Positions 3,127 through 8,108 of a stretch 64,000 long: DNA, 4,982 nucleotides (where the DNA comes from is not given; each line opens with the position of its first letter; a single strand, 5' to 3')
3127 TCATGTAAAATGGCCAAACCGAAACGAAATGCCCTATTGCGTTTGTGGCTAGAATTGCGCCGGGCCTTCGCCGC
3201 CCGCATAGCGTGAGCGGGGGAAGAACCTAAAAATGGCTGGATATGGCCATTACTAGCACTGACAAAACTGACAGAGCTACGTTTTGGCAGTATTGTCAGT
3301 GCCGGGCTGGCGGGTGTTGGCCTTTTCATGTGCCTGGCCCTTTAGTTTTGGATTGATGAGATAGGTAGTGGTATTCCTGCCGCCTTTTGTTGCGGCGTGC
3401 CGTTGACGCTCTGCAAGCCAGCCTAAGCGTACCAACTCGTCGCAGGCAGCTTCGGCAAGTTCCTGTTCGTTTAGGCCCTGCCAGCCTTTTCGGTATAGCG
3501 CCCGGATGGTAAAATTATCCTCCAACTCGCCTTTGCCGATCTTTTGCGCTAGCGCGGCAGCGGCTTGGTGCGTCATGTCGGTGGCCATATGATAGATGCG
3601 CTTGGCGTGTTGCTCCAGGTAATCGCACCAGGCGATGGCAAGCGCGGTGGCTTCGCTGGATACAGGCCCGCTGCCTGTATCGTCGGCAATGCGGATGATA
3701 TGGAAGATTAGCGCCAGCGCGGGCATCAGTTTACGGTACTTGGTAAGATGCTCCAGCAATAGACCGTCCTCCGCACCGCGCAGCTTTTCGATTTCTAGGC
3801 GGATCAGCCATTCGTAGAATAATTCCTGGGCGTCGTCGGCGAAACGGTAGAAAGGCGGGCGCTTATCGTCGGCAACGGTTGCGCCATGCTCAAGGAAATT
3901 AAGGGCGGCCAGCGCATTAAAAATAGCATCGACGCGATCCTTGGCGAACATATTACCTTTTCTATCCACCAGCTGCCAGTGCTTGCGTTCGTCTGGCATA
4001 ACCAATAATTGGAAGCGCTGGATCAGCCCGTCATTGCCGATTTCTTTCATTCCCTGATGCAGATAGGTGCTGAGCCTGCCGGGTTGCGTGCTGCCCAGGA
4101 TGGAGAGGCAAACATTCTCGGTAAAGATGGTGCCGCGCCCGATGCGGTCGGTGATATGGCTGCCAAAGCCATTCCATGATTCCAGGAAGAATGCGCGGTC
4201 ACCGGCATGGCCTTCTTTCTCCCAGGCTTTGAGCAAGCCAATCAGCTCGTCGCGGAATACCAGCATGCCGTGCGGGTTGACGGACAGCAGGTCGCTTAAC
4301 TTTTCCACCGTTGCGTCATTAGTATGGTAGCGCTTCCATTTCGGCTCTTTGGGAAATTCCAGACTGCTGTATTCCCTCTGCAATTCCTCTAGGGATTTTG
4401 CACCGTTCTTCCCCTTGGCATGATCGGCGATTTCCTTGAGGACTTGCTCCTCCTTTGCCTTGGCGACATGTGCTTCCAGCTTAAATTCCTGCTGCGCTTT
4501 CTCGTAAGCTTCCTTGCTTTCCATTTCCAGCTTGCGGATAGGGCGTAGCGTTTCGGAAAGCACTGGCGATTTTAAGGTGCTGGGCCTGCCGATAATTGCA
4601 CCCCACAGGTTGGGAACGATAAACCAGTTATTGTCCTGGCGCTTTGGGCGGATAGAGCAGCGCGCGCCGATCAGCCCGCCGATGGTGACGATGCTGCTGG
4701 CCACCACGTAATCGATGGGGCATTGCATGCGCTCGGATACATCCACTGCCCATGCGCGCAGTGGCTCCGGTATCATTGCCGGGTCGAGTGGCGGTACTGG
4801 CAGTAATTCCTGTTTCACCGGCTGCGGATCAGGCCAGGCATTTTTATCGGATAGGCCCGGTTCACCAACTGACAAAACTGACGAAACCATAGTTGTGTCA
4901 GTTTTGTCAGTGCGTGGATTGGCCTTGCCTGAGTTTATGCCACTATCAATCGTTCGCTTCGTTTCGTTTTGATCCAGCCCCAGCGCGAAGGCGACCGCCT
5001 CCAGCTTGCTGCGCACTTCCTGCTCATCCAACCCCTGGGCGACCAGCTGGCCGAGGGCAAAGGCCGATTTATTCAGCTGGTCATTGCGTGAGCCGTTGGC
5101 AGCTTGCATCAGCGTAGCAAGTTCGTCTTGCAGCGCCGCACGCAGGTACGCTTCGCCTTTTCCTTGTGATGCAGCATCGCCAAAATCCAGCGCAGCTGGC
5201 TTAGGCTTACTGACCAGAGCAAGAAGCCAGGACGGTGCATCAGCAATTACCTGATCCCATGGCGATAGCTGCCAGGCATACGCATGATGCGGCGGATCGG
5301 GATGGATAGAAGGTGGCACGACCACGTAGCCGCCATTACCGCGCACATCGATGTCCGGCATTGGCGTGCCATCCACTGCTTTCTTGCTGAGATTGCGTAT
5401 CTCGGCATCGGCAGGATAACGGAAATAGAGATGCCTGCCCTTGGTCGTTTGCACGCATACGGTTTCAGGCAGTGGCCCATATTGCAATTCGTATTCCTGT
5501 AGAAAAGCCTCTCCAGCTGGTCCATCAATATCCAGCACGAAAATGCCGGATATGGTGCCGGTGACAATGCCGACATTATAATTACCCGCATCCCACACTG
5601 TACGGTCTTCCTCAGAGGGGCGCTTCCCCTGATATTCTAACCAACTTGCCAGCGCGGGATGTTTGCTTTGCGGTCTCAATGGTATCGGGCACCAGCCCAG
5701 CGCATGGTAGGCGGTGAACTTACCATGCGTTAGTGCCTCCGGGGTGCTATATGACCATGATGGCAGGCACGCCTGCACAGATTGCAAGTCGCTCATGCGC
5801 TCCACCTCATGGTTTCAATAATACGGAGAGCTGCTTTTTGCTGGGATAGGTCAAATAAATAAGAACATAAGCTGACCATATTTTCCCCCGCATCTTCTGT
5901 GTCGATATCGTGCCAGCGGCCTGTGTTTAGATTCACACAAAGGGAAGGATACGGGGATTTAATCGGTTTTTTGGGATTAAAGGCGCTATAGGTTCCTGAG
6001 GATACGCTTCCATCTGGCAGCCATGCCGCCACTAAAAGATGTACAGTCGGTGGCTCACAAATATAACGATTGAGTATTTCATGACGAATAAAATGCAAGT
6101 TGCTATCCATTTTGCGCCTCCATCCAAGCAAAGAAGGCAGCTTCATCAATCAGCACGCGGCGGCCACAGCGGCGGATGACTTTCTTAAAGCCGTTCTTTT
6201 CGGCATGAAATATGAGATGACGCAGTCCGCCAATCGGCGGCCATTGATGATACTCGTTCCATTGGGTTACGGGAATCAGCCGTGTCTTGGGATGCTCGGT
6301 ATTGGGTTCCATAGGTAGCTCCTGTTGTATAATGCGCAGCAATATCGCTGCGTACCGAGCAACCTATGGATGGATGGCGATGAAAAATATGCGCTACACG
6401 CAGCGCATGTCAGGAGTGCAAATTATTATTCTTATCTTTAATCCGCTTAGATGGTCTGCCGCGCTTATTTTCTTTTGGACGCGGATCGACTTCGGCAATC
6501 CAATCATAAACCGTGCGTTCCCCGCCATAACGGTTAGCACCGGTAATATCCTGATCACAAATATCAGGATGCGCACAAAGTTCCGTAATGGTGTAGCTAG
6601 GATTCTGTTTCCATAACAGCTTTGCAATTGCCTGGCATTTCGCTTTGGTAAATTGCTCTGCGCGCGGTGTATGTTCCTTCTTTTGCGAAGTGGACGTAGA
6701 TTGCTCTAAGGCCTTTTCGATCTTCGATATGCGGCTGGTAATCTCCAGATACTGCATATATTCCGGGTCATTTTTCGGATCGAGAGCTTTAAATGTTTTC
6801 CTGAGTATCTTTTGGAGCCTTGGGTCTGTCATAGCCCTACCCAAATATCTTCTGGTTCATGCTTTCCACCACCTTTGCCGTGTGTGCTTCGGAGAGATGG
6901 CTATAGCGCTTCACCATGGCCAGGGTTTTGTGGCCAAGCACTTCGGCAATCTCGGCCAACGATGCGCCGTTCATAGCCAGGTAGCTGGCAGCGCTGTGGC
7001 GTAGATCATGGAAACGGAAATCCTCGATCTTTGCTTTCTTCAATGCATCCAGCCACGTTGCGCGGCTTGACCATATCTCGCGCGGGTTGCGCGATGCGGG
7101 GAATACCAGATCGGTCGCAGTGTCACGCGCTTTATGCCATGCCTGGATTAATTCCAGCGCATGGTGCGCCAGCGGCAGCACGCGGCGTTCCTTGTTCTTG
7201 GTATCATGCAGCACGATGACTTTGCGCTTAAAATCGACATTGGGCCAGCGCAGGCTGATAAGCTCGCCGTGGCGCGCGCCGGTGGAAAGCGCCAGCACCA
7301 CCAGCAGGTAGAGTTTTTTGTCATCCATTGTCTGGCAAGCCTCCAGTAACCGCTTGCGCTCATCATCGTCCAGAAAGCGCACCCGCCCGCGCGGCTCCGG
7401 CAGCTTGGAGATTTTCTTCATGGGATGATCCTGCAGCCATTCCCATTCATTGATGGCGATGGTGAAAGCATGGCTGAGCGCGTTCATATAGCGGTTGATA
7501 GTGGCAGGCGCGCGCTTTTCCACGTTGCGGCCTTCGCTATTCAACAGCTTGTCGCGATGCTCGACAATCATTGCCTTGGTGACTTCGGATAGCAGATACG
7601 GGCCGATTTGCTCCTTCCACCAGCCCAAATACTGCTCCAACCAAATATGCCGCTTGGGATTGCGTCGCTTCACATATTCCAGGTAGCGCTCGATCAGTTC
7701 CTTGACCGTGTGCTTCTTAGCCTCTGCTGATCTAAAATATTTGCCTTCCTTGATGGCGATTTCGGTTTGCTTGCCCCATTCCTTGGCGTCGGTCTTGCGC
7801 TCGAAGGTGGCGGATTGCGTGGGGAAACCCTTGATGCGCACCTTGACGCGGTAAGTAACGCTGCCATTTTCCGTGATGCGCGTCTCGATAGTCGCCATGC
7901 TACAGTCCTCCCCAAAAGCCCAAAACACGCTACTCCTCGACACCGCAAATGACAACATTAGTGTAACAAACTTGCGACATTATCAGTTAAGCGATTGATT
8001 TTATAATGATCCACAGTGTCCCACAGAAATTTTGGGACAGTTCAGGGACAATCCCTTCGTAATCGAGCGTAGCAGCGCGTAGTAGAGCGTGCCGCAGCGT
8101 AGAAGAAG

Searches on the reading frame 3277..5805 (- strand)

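Call 83: search_protein_families(library=pfam, proteins=[window:3277-5805:-], max_evalue=0.00001)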
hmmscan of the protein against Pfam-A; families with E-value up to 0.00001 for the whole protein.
window:3277-5805:- (842 aa): 2 families
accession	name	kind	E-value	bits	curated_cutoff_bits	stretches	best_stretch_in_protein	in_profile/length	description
PF13148.11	DUF3987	-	2e-83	281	27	1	361-739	1-363/364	Protein of unknown function (DUF3987)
PF09250.16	Prim-Pol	-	4.2e-34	118.7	22.8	1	32-193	3-158/158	Bifunctional DNA primase/polymerase, N-terminal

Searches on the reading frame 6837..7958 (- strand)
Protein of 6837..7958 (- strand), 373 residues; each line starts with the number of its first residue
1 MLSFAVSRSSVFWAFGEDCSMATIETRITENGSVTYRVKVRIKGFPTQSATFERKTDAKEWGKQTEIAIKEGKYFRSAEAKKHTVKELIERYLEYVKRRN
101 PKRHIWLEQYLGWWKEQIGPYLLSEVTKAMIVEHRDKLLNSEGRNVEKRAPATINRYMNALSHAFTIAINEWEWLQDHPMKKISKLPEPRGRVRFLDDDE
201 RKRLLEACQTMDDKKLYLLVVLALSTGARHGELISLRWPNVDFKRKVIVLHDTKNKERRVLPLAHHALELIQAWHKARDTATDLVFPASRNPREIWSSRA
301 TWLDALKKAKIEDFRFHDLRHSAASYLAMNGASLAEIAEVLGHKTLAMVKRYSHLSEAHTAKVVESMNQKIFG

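Call 83: search_protein_families(library=pfam, proteins=[window:6837-7958:-], max_evalue=0.00001)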
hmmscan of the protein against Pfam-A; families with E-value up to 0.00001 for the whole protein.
window:6837-7958:- (373 aa): 1 family
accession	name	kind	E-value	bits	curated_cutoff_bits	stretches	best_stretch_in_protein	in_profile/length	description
PF00589.27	Phage_integrase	-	4.5e-36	124.7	27.1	1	195-358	2-171/172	Phage integrase family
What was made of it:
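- On tRNA-targeting integrative island: The only integrase in the window is at 6837..7958 beside tRNA-Ser (call 83).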
